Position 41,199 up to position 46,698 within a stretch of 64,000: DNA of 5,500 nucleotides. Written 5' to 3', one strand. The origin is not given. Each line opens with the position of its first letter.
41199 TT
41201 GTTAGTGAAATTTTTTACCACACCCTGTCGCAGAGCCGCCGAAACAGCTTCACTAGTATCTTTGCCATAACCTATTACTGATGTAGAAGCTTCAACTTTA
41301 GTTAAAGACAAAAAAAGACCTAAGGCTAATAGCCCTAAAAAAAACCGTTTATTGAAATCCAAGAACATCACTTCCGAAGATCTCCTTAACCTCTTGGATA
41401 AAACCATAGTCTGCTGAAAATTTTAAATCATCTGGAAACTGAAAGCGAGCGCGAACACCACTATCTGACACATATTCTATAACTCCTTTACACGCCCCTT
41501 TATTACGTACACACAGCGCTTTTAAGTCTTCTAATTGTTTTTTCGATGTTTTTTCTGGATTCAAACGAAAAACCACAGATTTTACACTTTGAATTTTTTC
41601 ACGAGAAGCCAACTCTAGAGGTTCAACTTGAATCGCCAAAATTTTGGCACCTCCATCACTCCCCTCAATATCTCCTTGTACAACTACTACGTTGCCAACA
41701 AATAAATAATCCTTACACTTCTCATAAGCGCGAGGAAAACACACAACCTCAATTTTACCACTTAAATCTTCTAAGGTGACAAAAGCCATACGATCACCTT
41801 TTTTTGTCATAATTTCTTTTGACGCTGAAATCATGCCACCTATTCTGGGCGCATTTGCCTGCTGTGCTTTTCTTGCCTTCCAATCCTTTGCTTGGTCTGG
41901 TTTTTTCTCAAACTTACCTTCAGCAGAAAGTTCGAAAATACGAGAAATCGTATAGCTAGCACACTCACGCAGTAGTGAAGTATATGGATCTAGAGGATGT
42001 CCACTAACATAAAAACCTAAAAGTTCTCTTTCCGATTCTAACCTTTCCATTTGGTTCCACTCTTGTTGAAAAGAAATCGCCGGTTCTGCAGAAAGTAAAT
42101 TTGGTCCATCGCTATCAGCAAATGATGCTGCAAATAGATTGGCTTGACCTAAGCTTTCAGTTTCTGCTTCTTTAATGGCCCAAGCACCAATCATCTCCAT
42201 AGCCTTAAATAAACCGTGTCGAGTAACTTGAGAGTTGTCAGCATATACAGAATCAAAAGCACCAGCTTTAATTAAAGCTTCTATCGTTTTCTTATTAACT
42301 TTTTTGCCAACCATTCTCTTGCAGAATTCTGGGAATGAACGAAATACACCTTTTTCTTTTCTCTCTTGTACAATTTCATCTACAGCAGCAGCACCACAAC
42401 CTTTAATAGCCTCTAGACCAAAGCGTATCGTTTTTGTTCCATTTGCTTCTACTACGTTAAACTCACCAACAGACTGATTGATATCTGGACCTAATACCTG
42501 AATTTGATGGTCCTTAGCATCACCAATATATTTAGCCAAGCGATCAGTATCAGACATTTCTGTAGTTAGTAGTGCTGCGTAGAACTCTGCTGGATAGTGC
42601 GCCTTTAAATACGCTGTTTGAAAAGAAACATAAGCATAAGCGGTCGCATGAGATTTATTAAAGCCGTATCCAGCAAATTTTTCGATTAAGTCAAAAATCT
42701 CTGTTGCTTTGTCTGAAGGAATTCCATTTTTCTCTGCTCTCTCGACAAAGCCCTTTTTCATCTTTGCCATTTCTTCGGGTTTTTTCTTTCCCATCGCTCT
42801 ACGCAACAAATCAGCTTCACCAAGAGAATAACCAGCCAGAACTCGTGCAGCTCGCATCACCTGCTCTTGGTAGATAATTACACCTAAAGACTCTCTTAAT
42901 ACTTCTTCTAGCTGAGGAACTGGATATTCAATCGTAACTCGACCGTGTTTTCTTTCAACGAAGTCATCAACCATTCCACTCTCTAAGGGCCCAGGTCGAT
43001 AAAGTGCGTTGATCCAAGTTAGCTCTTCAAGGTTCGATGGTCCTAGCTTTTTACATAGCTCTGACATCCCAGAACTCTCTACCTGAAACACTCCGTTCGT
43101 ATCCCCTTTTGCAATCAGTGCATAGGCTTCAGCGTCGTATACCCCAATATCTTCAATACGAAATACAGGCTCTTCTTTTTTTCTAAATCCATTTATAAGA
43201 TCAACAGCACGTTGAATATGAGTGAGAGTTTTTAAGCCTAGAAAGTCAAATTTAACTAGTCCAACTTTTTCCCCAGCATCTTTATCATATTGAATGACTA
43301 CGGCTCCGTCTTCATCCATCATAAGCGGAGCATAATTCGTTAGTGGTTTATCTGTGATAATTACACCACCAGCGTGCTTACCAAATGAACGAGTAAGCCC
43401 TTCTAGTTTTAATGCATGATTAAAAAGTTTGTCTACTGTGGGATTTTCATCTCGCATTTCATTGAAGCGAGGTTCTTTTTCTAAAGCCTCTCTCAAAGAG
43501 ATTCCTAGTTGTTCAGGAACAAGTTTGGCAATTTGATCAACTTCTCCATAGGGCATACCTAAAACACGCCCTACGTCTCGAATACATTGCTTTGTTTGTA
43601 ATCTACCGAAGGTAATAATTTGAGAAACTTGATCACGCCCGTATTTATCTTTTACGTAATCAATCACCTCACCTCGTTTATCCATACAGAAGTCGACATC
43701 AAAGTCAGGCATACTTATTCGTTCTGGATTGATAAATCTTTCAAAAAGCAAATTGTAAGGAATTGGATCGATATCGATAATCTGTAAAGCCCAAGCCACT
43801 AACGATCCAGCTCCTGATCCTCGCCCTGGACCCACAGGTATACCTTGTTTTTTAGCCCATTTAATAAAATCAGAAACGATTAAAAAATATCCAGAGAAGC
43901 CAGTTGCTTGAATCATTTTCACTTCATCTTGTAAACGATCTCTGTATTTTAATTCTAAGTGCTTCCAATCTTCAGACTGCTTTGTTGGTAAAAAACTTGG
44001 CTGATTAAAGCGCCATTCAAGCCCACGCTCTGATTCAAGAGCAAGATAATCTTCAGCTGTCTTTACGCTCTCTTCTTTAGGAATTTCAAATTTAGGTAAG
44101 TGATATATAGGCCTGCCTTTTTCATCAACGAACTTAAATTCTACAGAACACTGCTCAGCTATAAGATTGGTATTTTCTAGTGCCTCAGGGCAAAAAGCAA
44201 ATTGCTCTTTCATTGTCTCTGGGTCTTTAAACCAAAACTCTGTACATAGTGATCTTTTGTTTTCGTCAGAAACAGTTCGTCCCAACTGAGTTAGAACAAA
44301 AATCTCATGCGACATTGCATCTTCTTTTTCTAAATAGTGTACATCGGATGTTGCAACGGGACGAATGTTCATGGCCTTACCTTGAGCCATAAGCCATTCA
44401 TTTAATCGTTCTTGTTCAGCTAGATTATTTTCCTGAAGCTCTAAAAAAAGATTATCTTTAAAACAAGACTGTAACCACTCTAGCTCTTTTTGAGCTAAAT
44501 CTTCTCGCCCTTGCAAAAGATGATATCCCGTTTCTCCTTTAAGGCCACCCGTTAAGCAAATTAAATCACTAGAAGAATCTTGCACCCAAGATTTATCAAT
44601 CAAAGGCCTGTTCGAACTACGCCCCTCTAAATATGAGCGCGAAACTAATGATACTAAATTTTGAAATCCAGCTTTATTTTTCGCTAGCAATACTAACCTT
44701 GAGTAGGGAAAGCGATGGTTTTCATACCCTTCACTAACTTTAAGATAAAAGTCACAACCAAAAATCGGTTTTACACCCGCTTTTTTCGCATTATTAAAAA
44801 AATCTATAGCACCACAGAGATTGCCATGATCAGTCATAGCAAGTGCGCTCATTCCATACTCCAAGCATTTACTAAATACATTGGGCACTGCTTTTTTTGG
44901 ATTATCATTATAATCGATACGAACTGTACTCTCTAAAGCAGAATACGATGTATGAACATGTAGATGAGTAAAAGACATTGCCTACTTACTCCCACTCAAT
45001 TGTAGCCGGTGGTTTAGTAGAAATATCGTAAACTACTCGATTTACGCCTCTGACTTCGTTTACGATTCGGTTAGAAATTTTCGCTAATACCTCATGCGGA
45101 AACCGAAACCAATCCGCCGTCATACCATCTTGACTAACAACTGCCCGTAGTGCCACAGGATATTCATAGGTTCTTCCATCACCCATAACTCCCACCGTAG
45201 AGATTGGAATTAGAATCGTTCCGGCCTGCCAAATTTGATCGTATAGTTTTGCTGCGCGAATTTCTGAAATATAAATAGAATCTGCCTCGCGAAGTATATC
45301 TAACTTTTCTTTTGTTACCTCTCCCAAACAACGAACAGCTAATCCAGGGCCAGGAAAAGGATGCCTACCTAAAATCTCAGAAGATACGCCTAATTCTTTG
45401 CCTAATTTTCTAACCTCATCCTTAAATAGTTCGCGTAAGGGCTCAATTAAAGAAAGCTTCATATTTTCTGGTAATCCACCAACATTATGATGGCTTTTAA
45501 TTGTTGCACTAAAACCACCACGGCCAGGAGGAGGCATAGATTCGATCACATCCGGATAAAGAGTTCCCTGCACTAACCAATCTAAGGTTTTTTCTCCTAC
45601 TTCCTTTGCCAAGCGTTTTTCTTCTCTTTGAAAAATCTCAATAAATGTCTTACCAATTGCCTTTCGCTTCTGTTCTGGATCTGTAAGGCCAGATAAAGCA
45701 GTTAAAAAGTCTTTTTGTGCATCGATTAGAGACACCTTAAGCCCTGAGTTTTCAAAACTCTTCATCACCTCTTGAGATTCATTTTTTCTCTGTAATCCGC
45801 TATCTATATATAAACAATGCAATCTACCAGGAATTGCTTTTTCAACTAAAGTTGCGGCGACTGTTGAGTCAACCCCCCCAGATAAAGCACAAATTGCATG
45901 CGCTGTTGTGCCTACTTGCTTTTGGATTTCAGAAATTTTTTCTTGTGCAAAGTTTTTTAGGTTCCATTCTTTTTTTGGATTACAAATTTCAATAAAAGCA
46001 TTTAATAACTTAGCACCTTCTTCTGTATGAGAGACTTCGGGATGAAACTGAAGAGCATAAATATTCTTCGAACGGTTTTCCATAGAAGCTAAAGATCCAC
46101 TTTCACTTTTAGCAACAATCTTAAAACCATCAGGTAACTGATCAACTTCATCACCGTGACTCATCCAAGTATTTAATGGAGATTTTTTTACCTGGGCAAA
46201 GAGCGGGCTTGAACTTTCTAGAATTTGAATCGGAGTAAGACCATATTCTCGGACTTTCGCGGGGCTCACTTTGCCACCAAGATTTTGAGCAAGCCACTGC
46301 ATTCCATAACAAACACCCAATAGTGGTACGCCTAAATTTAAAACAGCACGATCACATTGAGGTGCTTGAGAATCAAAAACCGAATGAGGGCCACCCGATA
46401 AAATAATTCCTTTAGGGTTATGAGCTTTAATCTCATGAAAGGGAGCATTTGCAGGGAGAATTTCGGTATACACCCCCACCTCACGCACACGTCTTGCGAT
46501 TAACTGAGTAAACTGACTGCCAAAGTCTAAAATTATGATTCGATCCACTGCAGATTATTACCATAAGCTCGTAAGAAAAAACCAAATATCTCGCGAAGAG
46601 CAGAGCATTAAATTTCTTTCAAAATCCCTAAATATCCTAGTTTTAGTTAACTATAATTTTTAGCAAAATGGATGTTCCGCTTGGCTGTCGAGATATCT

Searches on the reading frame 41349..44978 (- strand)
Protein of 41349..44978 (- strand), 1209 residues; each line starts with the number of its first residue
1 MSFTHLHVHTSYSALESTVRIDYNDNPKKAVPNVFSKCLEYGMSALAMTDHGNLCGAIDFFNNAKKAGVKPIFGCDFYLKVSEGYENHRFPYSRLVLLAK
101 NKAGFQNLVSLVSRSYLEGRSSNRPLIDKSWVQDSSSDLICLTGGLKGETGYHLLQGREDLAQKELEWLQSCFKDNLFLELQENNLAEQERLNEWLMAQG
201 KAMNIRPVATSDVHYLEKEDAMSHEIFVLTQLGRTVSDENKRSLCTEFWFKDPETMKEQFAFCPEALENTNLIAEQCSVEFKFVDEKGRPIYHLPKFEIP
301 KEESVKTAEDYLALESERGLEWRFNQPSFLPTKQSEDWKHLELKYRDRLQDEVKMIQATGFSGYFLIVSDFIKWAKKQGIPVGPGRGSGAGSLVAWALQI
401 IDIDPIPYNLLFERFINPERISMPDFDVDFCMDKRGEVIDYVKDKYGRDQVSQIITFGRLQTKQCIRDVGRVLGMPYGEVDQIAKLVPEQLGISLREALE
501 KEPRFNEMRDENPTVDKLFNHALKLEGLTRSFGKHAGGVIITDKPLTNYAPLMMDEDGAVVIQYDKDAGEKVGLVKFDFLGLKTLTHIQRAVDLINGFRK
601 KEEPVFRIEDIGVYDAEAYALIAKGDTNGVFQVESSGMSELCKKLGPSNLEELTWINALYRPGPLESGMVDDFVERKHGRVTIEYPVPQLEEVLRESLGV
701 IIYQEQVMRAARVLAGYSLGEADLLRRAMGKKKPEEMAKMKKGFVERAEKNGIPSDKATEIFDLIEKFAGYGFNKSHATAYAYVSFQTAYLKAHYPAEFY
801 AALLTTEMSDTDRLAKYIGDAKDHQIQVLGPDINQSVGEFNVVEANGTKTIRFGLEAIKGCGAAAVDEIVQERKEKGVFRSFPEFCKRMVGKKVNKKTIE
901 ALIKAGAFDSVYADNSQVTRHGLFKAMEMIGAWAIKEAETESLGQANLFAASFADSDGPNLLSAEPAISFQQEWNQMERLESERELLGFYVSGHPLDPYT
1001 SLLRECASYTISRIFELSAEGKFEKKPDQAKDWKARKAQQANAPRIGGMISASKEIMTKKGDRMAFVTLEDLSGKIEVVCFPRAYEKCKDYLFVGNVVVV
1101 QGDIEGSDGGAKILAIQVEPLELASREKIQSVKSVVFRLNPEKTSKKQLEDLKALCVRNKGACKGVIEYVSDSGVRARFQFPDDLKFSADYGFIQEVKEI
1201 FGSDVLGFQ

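Call 58: search_protein_families(library=pfam, proteins=[window:41349-44978:-], max_evalue=0.0001)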
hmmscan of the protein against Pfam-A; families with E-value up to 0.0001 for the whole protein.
window:41349-44978:- (1209 aa): 5 families
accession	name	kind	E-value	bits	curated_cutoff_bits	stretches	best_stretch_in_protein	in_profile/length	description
PF07733.18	DNA_pol3_alpha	-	6.7e-100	334.4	23.9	1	339-581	17-260/260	Bacterial DNA polymerase III alpha NTPase domain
PF17657.6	DNA_pol3_finger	-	7.4e-58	195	22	1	584-752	1-166/166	Bacterial DNA polymerase III alpha subunit finger domain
PF02811.25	PHP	-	7.1e-43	147.2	26.4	1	5-183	1-163/164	PHP domain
PF14579.12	HHH_6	-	1.8e-28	99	25.6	1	826-916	2-88/90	Helix-hairpin-helix motif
PF01336.31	tRNA_anti-codon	-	3.6e-12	46.5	27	1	1046-1120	3-74/75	OB-fold nucleic acid binding domain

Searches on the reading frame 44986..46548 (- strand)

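Call 58: search_protein_families(library=pfam, proteins=[window:44986-46548:-], max_evalue=0.0001)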
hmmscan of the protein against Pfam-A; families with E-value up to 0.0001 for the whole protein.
window:44986-46548:- (520 aa): 5 families
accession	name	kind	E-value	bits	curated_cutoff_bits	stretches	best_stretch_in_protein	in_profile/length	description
PF00117.34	GATase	-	7e-49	166.5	22.8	1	6-186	2-187/190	Glutamine amidotransferase class-I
PF00958.27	GMP_synt_C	-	7.1e-43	145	27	1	429-519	2-92/92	GMP synthase C terminal domain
PF02540.23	NAD_synthase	-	5.9e-10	39.1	21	1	216-290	19-93/242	NAD synthase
PF07722.19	Peptidase_C26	-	5.2e-09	36.6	20.5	1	67-171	99-219/219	Peptidase C26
PF06508.19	QueC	-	4.5e-06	26.8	22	1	218-390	2-177/210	Queuosine biosynthesis protein QueC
